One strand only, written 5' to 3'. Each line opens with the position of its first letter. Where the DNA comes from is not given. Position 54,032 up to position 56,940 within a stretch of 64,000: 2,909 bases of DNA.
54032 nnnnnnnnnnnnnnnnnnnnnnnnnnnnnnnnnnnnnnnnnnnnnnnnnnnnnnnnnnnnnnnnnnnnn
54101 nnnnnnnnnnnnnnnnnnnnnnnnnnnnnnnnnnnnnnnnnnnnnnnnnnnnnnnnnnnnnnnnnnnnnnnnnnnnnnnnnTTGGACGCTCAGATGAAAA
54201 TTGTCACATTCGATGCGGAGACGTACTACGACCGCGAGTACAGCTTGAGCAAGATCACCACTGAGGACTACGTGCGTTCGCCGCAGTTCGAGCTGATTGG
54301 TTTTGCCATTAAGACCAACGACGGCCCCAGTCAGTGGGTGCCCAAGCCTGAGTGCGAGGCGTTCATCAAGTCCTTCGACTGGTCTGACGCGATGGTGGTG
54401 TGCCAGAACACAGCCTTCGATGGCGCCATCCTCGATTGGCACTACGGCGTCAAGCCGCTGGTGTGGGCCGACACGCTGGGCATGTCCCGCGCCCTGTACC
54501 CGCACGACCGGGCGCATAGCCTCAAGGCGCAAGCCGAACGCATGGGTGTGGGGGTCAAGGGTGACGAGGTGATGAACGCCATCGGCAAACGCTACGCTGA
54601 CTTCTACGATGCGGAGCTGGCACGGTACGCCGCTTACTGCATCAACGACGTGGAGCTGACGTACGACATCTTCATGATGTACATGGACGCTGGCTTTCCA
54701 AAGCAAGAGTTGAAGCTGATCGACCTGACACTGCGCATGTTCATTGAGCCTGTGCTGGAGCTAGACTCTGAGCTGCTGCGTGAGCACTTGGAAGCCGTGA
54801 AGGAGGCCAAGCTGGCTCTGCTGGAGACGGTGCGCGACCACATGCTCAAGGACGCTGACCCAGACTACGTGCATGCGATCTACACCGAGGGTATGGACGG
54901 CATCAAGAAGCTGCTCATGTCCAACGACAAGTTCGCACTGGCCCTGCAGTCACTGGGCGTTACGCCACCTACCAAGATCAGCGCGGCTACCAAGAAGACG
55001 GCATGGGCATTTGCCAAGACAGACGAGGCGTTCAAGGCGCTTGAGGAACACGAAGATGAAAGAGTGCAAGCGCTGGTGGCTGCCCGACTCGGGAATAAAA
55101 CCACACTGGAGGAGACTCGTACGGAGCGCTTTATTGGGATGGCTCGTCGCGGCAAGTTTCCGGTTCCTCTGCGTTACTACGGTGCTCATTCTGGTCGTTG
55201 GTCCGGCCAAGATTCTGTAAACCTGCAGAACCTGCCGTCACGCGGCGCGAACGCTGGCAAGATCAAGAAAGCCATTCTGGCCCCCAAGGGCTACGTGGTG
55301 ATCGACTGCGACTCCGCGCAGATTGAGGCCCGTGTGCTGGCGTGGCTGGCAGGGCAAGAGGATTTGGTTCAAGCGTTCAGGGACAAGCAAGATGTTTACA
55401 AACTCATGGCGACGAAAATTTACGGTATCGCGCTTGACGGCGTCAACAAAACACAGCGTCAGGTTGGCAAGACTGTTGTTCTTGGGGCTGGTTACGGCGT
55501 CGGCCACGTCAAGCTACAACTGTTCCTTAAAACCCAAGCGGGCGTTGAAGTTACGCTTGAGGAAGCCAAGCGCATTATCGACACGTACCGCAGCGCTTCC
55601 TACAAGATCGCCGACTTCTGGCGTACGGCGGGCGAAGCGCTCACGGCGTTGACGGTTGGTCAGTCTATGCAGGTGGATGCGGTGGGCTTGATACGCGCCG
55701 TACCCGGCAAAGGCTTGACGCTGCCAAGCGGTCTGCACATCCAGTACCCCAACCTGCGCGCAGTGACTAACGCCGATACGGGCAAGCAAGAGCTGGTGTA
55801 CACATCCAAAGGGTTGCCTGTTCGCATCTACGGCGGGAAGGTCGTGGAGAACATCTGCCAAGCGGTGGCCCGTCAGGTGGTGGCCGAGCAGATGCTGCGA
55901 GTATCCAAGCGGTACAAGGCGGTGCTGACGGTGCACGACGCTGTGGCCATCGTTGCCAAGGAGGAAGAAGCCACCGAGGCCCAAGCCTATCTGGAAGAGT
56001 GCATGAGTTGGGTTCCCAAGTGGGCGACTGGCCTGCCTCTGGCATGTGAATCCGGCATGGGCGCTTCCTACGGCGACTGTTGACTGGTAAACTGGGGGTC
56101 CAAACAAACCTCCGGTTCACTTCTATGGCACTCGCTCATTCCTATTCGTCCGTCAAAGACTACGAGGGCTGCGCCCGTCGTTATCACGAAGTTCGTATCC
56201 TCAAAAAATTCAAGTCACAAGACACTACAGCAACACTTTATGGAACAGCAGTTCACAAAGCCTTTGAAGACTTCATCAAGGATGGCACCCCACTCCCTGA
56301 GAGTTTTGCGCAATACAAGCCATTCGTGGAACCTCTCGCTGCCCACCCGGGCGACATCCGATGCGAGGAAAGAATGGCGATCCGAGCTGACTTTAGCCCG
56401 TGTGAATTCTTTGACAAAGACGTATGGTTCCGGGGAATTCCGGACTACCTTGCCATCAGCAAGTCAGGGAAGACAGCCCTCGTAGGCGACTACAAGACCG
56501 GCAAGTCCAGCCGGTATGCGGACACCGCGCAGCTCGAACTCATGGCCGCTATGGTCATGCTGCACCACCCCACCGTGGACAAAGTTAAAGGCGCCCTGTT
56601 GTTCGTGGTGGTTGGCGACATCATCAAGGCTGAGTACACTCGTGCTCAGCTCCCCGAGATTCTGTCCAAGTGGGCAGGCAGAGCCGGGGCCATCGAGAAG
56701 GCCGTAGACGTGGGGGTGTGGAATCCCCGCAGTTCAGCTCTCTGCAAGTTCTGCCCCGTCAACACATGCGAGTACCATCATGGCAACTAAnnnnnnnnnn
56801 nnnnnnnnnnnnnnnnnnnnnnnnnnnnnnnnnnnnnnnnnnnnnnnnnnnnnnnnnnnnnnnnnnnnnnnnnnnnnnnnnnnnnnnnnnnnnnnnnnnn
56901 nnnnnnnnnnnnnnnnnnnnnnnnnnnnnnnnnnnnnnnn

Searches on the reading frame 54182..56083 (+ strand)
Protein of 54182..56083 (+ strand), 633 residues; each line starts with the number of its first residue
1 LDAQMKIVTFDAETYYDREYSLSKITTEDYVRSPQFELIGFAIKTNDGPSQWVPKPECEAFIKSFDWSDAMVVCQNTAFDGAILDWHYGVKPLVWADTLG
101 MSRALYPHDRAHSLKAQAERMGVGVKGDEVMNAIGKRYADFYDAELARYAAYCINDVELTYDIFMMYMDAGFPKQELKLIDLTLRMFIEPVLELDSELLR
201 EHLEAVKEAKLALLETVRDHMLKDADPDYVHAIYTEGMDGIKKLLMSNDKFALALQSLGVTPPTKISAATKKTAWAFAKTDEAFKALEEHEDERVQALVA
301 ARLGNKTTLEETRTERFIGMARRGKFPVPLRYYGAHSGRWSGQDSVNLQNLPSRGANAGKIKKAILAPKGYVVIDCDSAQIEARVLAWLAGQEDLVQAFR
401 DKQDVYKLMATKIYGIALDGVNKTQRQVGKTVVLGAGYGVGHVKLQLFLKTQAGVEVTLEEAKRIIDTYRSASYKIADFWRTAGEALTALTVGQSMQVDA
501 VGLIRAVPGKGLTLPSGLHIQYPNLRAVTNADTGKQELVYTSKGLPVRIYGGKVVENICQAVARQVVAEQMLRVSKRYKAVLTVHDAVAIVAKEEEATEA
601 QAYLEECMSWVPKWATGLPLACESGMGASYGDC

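Call 34: search_protein_families(library=phrogs, proteins=[window:54182-56083:+], max_evalue=0.001)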
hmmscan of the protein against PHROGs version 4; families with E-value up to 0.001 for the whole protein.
window:54182-56083:+ (633 aa): 9 families
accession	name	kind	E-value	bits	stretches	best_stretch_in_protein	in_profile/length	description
phrog_17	-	DNA, RNA and nucleotide metabolism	9.6e-95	319.7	1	2-633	667-1233/1445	DNA polymerase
phrog_10285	-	DNA, RNA and nucleotide metabolism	1.4e-39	137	1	345-624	29-312/321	DNA polymerase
phrog_7766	-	DNA, RNA and nucleotide metabolism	1e-28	101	1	459-625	5-178/186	DNA polymerase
phrog_2573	-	DNA, RNA and nucleotide metabolism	7.5e-17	62.5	1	360-632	4-276/336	DNA polymerase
phrog_15971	-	DNA, RNA and nucleotide metabolism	5.5e-06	26.8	0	328-478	126-258/376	DNA polymerase I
phrog_23226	-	DNA, RNA and nucleotide metabolism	2.3e-05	24.1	0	331-408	299-376/611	DNA polymerase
phrog_403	-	DNA, RNA and nucleotide metabolism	7.9e-05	22.7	1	57-166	130-245/321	DNA polymerase exonuclease subunit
phrog_5995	-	DNA, RNA and nucleotide metabolism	9.4e-05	23.1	0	570-617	110-153/236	DNA polymerase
phrog_192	-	DNA, RNA and nucleotide metabolism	0.00024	21.5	1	66-125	183-248/397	DNA polymerase exonuclease subunit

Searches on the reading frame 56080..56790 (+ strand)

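Call 35: search_protein_families(library=phrogs, proteins=[window:56080-56790:+], max_evalue=0.001)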
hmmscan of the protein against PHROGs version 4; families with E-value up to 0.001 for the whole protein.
window:56080-56790:+ (236 aa): 4 families
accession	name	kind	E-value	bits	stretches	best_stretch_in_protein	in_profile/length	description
phrog_69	-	DNA, RNA and nucleotide metabolism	1.3e-17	65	1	21-233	91-326/501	exonuclease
phrog_1218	-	DNA, RNA and nucleotide metabolism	1.4e-06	28.8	1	19-70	9-61/364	exonuclease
phrog_298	-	DNA, RNA and nucleotide metabolism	6.1e-05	23.5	1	48-181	102-231/293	exonuclease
phrog_1870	-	DNA, RNA and nucleotide metabolism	0.00036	20.8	0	114-233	165-288/313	exonuclease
